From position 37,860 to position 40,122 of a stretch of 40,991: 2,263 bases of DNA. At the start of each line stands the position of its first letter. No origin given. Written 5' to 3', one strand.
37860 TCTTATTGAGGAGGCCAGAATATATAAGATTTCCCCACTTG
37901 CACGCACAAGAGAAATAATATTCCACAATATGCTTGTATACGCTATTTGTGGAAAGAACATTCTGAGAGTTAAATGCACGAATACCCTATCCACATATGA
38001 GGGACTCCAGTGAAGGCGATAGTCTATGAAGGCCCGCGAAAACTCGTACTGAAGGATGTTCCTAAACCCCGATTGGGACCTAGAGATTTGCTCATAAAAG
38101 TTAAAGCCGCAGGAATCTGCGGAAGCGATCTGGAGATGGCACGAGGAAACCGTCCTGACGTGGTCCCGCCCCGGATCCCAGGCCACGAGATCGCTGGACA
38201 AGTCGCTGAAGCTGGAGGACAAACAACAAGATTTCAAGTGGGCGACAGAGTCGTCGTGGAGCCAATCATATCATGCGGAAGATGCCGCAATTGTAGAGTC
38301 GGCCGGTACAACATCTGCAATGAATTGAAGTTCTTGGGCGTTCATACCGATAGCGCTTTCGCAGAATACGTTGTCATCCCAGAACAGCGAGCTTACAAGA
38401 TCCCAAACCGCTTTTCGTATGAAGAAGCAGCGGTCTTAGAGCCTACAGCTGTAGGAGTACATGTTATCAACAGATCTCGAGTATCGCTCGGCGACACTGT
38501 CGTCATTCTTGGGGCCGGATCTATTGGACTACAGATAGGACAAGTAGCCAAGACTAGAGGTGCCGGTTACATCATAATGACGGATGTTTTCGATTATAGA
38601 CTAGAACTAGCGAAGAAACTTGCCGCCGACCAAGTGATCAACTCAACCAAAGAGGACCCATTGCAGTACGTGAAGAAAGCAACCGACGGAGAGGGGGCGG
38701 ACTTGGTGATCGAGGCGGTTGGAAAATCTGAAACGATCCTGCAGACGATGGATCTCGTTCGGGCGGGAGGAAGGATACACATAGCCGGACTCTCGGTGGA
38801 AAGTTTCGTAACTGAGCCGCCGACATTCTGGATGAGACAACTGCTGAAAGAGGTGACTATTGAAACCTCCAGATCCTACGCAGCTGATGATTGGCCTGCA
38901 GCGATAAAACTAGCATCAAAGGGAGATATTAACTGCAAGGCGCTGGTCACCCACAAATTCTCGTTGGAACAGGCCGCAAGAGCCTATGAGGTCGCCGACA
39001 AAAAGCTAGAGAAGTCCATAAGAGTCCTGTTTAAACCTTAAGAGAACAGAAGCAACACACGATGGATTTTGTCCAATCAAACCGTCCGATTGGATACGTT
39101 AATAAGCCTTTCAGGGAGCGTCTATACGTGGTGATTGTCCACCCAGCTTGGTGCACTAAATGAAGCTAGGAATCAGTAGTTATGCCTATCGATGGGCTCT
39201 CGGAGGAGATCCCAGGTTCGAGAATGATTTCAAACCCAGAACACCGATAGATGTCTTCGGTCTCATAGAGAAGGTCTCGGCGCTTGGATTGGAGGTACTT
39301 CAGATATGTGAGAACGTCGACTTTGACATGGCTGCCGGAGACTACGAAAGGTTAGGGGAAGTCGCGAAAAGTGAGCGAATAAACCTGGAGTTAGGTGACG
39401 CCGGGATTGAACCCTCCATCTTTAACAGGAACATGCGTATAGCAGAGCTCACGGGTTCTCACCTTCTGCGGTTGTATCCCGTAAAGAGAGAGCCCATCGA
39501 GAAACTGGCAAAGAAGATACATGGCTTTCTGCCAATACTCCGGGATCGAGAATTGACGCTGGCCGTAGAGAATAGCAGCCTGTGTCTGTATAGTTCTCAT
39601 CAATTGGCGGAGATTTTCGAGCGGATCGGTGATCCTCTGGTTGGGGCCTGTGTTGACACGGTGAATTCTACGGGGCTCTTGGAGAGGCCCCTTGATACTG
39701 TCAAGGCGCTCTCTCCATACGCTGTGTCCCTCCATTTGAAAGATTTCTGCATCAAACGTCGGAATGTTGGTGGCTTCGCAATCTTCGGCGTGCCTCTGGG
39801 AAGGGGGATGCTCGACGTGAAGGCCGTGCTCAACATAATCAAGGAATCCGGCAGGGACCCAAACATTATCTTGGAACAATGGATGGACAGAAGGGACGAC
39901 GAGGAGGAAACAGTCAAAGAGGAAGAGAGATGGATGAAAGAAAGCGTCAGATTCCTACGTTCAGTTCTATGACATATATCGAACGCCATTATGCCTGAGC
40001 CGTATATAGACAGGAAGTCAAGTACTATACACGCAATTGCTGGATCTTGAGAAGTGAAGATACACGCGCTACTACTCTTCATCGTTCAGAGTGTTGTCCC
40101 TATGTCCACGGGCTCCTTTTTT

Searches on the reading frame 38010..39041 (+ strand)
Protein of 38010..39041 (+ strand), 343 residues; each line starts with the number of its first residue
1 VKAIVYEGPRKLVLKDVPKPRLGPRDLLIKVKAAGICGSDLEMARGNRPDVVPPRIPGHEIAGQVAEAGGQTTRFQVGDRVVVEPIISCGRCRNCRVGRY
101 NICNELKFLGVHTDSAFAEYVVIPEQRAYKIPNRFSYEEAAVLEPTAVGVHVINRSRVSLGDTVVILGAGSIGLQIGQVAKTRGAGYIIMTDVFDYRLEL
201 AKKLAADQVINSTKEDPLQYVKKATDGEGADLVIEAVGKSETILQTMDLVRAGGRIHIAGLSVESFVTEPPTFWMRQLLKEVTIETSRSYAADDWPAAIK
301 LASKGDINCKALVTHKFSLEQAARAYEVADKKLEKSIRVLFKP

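Call 6: search_protein_families(library=pfam, proteins=[window:38010-39041:+], max_evalue=0.01)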
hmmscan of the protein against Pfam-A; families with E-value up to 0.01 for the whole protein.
window:38010-39041:+ (343 aa): 5 families
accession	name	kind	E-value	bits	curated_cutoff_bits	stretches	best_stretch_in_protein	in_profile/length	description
PF08240.17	ADH_N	-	8.5e-33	113.2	23.5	1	23-132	1-103/104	Alcohol dehydrogenase GroES-like domain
PF00107.32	ADH_zinc_N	-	1.1e-27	96.9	31.8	1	172-303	2-128/129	Zinc-binding dehydrogenase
PF16912.11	Glu_dehyd_C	-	8.5e-12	45.4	34.9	1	161-333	31-205/211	Glucose dehydrogenase C-terminus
PF13602.12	ADH_zinc_N_2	-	7.6e-11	43.5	27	1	204-327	1-121/134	Zinc-binding dehydrogenase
PF02737.24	3HCDH_N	-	0.0097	16.3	22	0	163-238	1-87/180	3-hydroxyacyl-CoA dehydrogenase, NAD binding domain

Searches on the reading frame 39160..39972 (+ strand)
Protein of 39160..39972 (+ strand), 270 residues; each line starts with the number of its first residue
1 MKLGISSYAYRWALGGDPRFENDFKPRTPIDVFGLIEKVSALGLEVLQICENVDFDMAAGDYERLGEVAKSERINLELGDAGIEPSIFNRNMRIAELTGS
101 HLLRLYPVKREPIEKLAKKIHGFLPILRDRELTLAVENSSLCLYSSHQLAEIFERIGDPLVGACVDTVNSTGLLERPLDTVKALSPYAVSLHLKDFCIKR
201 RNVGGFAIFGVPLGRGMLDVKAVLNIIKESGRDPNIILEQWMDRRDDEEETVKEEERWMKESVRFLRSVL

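Call 6: search_protein_families(library=pfam, proteins=[window:39160-39972:+], max_evalue=0.01)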
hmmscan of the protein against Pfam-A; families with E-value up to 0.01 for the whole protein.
window:39160-39972:+ (270 aa): 1 family
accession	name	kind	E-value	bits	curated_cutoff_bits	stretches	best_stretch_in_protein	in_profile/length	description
PF01261.30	AP_endonuc_2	-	3.3e-16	60.2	31.1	1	90-267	72-247/249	Xylose isomerase-like TIM barrel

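Call 10: find_encoding_contigs(protein=window:39160-39972:+, flank=10000, max_places=4)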
Protein window:39160-39972:+ (270 aa): 2 contigs read that carry it; 2 places shown.
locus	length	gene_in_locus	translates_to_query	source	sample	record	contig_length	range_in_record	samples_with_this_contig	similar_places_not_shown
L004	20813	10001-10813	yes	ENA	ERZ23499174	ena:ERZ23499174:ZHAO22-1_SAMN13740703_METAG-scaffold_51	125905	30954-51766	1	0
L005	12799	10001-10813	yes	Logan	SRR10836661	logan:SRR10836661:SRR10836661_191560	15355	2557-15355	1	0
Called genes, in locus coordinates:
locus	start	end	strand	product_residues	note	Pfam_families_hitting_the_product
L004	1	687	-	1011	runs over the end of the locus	PF13620:CarboxypepD_reg (weak), PF02687:FtsX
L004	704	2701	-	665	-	-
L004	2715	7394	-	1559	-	PF04389:Peptidase_M28, PF02687:FtsX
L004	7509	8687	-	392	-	-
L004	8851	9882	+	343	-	PF08240:ADH_N, PF16912:Glu_dehyd_C, PF00107:ADH_zinc_N, PF13602:ADH_zinc_N_2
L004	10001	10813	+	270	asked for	PF01261:AP_endonuc_2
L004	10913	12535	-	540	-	PF16586:DUF5060, PF13204:Apiosidase, PF12904:Collagen_bind_2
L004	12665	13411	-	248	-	PF04909:Amidohydro_2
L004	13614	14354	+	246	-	PF02585:PIG-L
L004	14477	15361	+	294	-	PF04015:DUF362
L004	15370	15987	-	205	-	PF00174:Oxidored_molyb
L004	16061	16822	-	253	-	-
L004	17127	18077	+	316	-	-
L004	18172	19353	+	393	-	PF04165:DUF401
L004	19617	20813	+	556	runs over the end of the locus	PF00118:Cpn60_TCP1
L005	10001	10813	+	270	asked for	PF01261:AP_endonuc_2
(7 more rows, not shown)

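Call 16: search_protein_families(library=pfam, proteins=[L004:10913-12535:-, L004:16061-16822:-, L004:17127-18077:+, L004:18172-19353:+, L004:12665-13411:-, L004:13614-14354:+], max_evalue=0.01)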
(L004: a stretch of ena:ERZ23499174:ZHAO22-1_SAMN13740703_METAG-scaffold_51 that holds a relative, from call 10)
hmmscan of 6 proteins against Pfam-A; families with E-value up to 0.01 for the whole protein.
L004:10913-12535:- (540 aa): 3 families
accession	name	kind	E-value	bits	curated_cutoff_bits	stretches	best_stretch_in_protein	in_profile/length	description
PF13204.13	Apiosidase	-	2.7e-26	93.3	26.5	1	107-405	7-283/320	Apiosidase-like, catalytic domain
PF16586.11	DUF5060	-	5.6e-22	78.2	27.2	1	8-72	6-70/70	Domain of unknown function (DUF5060)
PF12904.13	Collagen_bind_2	-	1.7e-10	41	22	1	457-524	18-91/92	Putative collagen-binding domain of a collagenase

L004:16061-16822:- (253 aa): 0 families

L004:17127-18077:+ (316 aa): 2 families
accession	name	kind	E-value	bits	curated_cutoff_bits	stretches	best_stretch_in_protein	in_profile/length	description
PF09843.14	DUF2070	-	0.0011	17.8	30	1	143-307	17-170/561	Predicted membrane protein (DUF2070)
PF11377.13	DUF3180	-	0.0048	17.6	28.4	1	145-213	4-72/135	Protein of unknown function (DUF3180)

L004:18172-19353:+ (393 aa): 1 family
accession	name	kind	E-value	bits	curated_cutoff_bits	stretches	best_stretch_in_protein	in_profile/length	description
PF04165.18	DUF401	-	6.1e-40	138.2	24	1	12-385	10-386/393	Protein of unknown function (DUF401)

L004:12665-13411:- (248 aa): 2 families
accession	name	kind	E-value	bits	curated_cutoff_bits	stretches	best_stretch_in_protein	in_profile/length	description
PF04909.20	Amidohydro_2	-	8.7e-31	108.2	26.4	1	3-243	1-287/289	Amidohydrolase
PF01026.27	TatD_DNase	-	5.8e-05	23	27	1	3-209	1-203/253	TatD related DNase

L004:13614-14354:+ (246 aa): 1 family
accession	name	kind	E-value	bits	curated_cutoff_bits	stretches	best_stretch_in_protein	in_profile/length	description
PF02585.22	PIG-L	-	1.2e-21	78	28.2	1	6-132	1-125/129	GlcNAc-PI de-N-acetylase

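Call 18: search_protein_families(library=ncbifam, proteins=[L004:10913-12535:-], max_evalue=0.01)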
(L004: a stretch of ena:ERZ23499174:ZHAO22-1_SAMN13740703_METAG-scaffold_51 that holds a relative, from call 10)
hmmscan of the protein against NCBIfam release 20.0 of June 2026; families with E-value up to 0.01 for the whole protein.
L004:10913-12535:- (540 aa): 0 families
